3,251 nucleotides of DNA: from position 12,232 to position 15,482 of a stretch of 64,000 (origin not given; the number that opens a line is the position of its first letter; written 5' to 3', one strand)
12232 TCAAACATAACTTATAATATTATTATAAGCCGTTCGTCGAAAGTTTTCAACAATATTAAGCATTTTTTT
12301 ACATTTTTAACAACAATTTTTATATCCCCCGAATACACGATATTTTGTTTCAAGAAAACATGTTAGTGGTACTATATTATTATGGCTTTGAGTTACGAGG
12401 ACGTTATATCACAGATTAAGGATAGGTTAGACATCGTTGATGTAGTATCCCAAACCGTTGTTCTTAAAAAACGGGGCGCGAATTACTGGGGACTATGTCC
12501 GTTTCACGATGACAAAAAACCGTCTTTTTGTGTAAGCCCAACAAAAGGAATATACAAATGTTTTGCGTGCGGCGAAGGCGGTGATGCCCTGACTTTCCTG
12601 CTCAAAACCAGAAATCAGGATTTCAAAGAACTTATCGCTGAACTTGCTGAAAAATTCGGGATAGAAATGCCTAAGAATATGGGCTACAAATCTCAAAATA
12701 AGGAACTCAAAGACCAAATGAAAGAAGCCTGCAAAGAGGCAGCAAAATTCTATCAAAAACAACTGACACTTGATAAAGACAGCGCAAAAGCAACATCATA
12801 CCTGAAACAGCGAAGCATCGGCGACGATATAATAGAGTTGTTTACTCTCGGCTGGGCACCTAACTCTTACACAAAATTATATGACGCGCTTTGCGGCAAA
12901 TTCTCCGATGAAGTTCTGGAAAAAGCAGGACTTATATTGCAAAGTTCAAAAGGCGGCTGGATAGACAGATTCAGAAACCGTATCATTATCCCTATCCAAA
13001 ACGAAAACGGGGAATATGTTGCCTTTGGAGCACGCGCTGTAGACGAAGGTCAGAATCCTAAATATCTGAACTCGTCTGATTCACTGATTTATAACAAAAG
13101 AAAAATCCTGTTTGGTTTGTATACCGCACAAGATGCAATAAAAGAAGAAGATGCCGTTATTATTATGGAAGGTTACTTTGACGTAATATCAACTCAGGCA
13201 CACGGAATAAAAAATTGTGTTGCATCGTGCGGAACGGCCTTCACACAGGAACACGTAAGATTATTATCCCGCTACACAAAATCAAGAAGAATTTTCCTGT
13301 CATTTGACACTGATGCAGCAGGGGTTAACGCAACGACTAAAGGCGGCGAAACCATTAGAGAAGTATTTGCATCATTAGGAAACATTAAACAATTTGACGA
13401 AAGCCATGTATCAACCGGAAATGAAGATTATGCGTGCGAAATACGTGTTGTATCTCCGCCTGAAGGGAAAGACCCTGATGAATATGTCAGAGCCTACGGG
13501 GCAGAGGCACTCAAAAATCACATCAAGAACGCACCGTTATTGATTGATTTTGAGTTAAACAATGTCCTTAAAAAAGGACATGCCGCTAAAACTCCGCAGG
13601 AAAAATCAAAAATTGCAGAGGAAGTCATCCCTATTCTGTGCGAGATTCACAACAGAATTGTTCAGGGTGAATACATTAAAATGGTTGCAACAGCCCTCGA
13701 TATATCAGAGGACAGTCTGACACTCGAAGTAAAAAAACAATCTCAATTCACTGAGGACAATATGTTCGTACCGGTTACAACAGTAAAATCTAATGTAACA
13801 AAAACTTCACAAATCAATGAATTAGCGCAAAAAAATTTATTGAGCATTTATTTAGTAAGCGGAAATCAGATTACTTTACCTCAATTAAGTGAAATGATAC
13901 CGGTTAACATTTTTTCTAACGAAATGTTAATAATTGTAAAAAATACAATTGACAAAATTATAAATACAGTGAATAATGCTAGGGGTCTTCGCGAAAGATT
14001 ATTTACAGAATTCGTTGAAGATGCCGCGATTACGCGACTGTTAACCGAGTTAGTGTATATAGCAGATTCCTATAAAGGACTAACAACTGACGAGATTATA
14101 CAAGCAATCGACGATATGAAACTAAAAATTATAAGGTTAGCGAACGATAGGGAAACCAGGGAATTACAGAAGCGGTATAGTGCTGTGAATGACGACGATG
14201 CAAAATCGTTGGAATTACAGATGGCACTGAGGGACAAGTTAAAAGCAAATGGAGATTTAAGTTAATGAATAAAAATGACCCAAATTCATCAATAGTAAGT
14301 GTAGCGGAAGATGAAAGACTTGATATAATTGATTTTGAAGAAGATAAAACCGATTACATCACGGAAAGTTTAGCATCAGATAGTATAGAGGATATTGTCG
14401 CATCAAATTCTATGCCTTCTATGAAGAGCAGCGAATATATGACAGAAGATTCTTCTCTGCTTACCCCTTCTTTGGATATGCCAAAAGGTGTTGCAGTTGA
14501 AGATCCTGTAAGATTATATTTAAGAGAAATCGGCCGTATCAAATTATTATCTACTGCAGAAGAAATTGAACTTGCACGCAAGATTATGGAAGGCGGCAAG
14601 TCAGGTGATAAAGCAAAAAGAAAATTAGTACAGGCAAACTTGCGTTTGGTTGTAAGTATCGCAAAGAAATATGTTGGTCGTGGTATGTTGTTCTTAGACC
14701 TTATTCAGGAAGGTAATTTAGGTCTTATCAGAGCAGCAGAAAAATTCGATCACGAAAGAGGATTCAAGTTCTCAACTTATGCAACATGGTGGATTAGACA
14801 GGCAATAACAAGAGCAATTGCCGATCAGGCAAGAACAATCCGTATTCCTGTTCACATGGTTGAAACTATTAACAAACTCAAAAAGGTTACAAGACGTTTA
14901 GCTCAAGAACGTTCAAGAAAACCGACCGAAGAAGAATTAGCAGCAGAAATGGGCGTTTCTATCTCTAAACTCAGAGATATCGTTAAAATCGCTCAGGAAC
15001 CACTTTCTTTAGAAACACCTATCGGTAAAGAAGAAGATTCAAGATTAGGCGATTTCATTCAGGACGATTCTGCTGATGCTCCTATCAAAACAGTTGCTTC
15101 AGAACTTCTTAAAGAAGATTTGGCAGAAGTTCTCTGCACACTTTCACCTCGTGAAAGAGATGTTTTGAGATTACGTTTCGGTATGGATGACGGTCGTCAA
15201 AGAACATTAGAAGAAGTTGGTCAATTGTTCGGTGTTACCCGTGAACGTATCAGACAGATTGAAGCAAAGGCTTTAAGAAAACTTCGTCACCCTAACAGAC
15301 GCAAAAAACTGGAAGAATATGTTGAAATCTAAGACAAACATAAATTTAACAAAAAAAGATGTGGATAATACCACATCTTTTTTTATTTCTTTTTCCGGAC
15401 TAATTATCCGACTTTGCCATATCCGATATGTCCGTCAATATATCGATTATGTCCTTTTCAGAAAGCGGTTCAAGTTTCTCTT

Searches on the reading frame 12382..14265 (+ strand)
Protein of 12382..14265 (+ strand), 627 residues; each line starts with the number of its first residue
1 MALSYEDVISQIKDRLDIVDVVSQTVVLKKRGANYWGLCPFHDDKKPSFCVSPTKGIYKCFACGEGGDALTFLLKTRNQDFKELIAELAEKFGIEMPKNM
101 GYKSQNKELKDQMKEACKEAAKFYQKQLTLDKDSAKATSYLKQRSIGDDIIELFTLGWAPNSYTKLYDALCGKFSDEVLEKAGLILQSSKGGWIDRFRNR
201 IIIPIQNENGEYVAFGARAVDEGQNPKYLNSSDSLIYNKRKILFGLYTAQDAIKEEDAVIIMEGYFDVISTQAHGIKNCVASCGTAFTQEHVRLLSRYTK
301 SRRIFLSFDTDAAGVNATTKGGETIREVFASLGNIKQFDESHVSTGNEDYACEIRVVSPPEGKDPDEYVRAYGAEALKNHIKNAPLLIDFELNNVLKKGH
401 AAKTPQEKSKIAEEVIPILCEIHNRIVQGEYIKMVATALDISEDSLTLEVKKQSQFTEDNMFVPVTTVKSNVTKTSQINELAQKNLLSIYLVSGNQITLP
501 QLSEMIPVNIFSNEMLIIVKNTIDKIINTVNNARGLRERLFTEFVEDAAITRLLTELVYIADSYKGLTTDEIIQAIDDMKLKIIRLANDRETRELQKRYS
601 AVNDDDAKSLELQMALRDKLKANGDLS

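Call 69: search_protein_families(library=pfam, proteins=[window:12382-14265:+], max_evalue=0.001)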
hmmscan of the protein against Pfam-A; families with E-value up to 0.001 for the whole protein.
window:12382-14265:+ (627 aa): 6 families
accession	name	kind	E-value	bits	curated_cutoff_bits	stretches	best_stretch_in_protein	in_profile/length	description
PF08275.17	DNAG_N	-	1e-35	123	26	1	123-249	1-127/128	DNA primase catalytic core, N-terminal domain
PF01807.25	Zn_ribbon_DnaG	-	1.4e-35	121.4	24.9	1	6-99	3-96/98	CHC2 zinc finger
PF13155.12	Toprim_2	-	9.3e-18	64.8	22.1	1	260-326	1-67/88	Toprim-like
PF13662.12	Toprim_4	-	1.9e-15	57.3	25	1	258-323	2-72/85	Toprim domain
PF01751.28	Toprim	-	4.6e-09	36.8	23.1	1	259-326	2-81/96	Toprim domain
PF10410.14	DnaB_bind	-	9e-08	32.7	20.6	1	395-444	7-56/56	DnaB-helicase binding domain of primase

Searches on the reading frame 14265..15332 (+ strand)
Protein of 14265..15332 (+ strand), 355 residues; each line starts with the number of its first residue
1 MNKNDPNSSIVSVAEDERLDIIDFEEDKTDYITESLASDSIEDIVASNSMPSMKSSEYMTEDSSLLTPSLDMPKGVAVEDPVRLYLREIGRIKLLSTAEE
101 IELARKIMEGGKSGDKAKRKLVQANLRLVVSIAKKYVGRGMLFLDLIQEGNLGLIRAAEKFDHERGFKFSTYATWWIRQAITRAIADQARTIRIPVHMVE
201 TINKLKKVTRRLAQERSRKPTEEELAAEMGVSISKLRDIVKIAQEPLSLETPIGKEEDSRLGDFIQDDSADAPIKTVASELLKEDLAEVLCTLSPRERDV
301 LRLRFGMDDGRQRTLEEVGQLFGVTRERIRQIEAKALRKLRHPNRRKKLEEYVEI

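Call 69: search_protein_families(library=pfam, proteins=[window:14265-15332:+], max_evalue=0.001)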
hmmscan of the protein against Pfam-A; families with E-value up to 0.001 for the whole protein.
window:14265-15332:+ (355 aa): 5 families
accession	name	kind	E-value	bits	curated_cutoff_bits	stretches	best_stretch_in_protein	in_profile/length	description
PF04539.22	Sigma70_r3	-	1.8e-25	89.3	25.3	1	200-273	1-74/78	Sigma-70 region 3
PF04542.20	Sigma70_r2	-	3.2e-25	88.1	24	1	121-191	1-71/71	Sigma-70 region 2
PF04545.22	Sigma70_r4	-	5.9e-20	71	24.1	1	290-342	2-50/50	Sigma-70, region 4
PF00140.25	Sigma70_r1_2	-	8.2e-15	54.9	22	1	80-112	1-33/34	Sigma-70 factor, region 1.2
PF04967.18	HTH_10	-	0.00083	19.6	23.1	0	216-245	20-49/53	HTH DNA binding domain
